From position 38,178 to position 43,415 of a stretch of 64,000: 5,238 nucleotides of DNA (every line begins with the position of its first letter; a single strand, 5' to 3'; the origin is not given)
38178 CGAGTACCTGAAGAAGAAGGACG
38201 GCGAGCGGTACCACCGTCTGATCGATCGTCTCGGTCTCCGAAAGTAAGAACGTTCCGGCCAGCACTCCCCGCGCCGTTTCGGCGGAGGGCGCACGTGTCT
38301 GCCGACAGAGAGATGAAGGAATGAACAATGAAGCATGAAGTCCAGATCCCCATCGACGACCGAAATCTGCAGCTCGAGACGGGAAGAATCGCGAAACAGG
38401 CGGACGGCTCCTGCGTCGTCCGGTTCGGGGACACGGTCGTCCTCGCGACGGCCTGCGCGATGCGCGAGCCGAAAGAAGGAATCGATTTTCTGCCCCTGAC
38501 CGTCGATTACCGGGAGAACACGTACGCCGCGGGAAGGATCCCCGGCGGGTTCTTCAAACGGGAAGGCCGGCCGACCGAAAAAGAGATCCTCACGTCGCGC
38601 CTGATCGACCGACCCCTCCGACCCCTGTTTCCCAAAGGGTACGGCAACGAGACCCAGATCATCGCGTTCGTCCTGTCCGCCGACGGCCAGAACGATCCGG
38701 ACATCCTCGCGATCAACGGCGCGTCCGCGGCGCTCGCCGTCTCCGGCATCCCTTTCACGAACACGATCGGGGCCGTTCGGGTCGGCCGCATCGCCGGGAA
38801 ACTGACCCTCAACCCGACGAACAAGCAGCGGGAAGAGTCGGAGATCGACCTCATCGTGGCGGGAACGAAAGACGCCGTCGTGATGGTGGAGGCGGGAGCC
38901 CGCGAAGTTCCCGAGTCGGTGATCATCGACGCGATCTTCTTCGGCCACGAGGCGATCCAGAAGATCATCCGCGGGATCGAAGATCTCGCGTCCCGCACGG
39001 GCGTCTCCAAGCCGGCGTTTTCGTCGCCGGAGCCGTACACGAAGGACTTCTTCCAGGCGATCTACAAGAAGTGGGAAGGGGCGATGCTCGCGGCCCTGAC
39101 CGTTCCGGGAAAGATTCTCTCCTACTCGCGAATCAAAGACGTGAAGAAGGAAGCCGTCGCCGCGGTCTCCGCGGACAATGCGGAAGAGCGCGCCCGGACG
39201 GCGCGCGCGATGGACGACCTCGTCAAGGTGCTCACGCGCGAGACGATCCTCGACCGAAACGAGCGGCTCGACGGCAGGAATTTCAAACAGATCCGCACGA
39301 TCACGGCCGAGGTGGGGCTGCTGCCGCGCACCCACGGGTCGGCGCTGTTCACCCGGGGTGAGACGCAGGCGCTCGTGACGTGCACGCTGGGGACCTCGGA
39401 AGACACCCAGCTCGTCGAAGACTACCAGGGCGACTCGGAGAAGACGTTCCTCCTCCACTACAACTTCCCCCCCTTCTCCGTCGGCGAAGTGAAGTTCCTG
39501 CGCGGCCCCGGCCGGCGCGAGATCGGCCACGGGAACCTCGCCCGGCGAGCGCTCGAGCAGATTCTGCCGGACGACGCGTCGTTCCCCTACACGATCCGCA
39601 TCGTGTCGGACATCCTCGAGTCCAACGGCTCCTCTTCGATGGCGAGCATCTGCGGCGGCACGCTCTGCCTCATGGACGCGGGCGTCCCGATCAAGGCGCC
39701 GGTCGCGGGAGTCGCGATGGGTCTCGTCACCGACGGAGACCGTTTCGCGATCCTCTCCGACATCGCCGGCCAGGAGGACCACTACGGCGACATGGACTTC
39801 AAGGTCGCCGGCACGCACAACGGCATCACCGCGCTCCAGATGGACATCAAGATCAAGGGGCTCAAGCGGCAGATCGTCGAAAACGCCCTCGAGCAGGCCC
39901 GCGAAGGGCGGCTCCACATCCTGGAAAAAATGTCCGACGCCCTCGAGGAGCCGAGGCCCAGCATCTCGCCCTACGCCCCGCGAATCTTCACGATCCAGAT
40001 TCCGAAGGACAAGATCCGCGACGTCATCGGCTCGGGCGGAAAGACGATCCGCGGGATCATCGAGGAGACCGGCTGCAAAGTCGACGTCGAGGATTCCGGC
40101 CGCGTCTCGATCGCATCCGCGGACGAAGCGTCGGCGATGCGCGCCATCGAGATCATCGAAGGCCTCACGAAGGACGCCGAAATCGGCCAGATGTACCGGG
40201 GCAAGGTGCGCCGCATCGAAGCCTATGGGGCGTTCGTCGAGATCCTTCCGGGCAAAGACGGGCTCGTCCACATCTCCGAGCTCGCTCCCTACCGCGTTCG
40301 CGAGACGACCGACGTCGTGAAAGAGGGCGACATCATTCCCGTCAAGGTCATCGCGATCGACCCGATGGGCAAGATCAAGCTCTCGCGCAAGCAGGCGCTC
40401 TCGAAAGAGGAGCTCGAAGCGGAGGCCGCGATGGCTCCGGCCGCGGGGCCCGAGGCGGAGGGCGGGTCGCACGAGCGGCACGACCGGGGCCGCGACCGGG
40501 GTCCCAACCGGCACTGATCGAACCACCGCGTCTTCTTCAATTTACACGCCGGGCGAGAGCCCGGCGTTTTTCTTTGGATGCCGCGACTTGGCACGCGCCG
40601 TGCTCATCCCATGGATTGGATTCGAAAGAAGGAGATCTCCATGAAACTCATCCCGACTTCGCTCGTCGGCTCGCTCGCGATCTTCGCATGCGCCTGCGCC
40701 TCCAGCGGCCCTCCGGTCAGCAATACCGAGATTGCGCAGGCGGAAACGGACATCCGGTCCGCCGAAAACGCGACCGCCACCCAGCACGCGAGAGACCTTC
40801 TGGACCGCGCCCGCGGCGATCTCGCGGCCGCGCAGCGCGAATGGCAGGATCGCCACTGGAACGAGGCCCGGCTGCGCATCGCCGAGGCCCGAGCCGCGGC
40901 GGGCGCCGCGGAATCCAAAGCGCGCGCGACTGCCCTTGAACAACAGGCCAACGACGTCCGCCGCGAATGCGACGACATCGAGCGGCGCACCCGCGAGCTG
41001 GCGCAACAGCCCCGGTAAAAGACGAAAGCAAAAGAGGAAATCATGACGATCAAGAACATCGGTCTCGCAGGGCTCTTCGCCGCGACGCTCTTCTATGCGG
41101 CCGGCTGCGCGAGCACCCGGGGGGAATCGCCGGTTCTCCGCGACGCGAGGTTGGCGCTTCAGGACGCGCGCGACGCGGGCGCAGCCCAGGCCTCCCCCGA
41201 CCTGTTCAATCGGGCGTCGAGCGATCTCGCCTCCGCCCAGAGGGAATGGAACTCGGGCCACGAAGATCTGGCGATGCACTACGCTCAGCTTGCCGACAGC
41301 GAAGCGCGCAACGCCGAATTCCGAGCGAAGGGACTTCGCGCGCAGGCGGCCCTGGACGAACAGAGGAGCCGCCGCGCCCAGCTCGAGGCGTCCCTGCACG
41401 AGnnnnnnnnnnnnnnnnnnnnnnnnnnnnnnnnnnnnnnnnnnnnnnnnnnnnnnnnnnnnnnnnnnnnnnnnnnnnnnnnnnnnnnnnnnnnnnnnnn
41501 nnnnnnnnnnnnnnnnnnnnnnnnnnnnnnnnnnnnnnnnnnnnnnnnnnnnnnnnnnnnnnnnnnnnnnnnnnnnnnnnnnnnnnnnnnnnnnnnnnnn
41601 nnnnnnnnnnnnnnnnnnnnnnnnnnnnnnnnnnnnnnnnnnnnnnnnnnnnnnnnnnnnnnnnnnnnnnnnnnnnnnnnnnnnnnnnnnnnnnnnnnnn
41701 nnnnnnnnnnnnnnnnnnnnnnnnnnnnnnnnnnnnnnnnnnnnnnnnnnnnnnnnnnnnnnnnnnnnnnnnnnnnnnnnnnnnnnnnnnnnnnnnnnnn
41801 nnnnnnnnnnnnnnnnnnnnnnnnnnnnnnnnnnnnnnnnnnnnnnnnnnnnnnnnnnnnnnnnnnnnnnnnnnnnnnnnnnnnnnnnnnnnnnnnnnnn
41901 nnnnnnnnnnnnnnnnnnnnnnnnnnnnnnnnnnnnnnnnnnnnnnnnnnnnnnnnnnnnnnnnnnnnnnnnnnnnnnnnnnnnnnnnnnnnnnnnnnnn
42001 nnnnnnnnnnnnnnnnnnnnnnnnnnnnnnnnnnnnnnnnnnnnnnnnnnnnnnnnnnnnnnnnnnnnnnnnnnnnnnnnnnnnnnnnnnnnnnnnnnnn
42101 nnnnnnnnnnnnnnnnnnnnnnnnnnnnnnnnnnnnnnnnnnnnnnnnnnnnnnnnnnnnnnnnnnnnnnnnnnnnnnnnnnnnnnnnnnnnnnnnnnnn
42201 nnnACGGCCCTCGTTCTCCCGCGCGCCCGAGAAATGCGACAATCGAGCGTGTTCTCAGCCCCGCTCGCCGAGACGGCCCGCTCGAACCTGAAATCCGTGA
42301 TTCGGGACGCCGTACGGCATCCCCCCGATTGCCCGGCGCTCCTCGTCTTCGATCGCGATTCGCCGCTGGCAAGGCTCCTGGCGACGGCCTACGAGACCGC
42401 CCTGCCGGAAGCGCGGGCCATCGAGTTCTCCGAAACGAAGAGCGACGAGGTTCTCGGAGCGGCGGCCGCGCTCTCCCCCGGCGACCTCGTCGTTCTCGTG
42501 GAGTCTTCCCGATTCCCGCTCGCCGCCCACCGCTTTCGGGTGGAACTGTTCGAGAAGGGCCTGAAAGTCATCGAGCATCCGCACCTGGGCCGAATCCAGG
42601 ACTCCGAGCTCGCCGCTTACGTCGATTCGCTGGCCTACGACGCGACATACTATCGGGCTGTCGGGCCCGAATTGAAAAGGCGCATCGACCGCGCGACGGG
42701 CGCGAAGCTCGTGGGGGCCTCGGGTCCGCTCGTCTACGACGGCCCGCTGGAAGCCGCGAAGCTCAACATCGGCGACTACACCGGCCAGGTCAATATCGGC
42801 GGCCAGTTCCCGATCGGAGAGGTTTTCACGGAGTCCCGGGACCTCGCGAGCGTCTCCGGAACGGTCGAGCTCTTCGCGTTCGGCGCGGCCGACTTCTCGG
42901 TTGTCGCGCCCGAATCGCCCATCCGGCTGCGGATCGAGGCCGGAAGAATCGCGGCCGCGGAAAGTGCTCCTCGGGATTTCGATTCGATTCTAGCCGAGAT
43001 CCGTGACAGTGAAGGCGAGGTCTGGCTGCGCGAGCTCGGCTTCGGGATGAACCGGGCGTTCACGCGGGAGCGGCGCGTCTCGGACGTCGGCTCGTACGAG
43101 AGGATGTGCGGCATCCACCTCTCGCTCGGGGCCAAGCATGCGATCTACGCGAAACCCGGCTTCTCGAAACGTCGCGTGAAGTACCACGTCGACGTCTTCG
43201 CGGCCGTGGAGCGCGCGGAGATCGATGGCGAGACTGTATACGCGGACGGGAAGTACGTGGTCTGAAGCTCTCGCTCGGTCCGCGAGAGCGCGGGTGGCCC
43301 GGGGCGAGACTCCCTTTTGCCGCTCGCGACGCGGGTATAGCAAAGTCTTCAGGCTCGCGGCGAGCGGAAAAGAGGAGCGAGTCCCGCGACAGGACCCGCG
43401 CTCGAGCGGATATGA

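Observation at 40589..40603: Sigma54 promoter upstream of the tandem DUF4398 lipoprotein and coiled-coil OmpA lipoprotein genes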

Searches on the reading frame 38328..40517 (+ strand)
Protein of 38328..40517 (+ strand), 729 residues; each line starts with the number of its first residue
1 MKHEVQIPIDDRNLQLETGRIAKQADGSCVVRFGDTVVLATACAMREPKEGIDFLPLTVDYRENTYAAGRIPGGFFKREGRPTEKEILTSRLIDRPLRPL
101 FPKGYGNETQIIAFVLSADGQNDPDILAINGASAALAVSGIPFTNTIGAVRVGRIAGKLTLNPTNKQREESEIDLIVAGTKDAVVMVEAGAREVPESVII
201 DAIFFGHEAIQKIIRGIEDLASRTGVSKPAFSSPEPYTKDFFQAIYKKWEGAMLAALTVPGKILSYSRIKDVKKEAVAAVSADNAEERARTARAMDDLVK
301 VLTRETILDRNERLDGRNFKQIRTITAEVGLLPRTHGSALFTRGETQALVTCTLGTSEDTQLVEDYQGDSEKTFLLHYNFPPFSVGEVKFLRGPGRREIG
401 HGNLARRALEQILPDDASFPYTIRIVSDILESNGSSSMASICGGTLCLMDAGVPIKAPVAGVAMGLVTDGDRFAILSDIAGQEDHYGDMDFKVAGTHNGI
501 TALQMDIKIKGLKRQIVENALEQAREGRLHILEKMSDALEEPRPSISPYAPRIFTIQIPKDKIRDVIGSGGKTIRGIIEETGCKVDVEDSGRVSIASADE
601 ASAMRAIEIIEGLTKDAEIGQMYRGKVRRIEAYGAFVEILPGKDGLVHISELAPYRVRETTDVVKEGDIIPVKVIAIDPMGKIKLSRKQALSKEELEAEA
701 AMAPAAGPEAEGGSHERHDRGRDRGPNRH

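Call 6: search_protein_families(library=pfam, proteins=[window:38328-40517:+], max_evalue=0.01)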
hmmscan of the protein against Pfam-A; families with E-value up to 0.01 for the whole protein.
window:38328-40517:+ (729 aa): 6 families
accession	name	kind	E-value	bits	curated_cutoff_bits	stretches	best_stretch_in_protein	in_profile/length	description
PF01138.27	RNase_PH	-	1.7e-64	216.5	25.5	2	12-142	3-130/130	3' exoribonuclease family, domain 1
PF03725.20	RNase_PH_C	-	1.5e-21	76.6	20.8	2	147-209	3-67/67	3' exoribonuclease family, domain 2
PF00575.29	S1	-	1.7e-15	57.6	22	1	618-688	3-74/74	S1 RNA binding domain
PF00013.35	KH_1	-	3.5e-11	43.1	21.5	1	554-611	2-65/66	KH domain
PF03726.19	PNPase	-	2.1e-05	25.3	24.6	1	243-318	4-81/81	Polyribonucleotide nucleotidyltransferase, RNA binding domain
PF22675.2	KH-I_KHDC4-BBP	-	0.0015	18.7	30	1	564-598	9-43/76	KHDC4/BBP-like, KH-domain type I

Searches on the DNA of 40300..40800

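Call 69: search_rna_families(source=window, start=40300, end=40800, threshold=evalue, max_evalue=1)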
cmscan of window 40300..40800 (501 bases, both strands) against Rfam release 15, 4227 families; matches with E-value up to 1: 1.
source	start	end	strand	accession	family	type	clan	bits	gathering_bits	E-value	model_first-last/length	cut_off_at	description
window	40521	40572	+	RF02784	SorX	Gene; sRNA;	-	14.9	46.6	0.75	1-73/73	no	Singlet oxygen resistance RNA X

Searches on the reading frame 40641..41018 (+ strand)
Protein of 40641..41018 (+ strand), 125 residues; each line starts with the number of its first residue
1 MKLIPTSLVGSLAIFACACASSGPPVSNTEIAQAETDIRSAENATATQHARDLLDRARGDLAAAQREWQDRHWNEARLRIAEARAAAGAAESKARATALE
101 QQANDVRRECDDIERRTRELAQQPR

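Call 6: search_protein_families(library=pfam, proteins=[window:40641-41018:+], max_evalue=0.01)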
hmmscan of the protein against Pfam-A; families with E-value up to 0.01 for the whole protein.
window:40641-41018:+ (125 aa): 1 family
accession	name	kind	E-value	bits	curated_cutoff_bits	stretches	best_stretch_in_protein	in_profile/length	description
PF14346.11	DUF4398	-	2.2e-06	28.5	27.9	1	29-105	1-77/78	Domain of unknown function (DUF4398)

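Call 44: search_solved_structures(query=window:40641-41018:+, max_evalue=1)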
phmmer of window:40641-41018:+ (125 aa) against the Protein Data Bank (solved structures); distinct sequences matched with E-value up to 1: 1.
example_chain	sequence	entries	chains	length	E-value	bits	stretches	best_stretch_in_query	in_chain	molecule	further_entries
8whh_E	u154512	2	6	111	0.32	14.5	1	30-119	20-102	CLIP1 protein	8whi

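Call 45: search_protein_families(library=ncbifam, proteins=[window:40641-41018:+], max_evalue=0.001)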
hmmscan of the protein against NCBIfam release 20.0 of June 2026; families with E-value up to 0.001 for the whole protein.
window:40641-41018:+ (125 aa): 1 family
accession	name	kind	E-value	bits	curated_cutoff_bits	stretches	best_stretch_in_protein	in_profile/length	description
NF033163.1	lipo_LipL71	equivalog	0.00034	19.7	600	1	7-95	11-96/471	lipoprotein LipL71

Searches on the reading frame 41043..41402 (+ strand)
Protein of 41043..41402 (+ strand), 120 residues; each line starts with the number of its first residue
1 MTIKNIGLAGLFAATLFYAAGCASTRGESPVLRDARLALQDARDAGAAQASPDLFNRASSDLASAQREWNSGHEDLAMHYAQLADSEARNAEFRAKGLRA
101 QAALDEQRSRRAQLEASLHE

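Call 19: find_related_loci(query=A2, collection=metagenome_contigs, flank=3000)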
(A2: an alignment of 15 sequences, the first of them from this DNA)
Query A2 (120 aa) in metagenome_contigs; peptide patterns used: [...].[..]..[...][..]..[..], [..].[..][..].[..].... (x = any residue, [..] = any of these).
540 stretches matched a pattern; 111 encode a relative of the query (tblastn E <= 1e-3); the best 80 are kept; 80 distinct loci.
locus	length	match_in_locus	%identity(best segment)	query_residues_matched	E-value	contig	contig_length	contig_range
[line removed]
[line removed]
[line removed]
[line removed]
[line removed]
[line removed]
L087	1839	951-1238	64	24-119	2e-36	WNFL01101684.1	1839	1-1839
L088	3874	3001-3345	43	8-120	9e-22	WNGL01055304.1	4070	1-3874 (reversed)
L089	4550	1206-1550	43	8-120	9e-22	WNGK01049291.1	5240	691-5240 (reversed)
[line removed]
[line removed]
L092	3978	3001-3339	52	9-120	5e-19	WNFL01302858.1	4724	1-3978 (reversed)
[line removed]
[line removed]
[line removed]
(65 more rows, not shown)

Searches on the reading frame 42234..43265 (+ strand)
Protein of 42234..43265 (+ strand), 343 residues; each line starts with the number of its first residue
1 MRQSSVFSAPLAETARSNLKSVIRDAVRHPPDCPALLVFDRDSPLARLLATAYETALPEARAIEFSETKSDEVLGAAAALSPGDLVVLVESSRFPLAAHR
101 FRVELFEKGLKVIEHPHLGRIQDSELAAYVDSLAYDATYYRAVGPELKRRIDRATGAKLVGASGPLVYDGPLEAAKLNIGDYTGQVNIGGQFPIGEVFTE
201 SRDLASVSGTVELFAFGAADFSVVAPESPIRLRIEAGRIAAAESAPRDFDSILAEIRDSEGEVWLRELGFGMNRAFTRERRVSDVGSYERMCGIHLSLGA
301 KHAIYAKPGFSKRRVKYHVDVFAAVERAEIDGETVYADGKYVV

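Call 6: search_protein_families(library=pfam, proteins=[window:42234-43265:+], max_evalue=0.01)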
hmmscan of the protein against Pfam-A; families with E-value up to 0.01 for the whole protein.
window:42234-43265:+ (343 aa): 0 families

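Call 45: search_protein_families(library=ncbifam, proteins=[window:42234-43265:+], max_evalue=0.001)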
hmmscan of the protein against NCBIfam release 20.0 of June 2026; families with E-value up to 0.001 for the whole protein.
window:42234-43265:+ (343 aa): 0 families
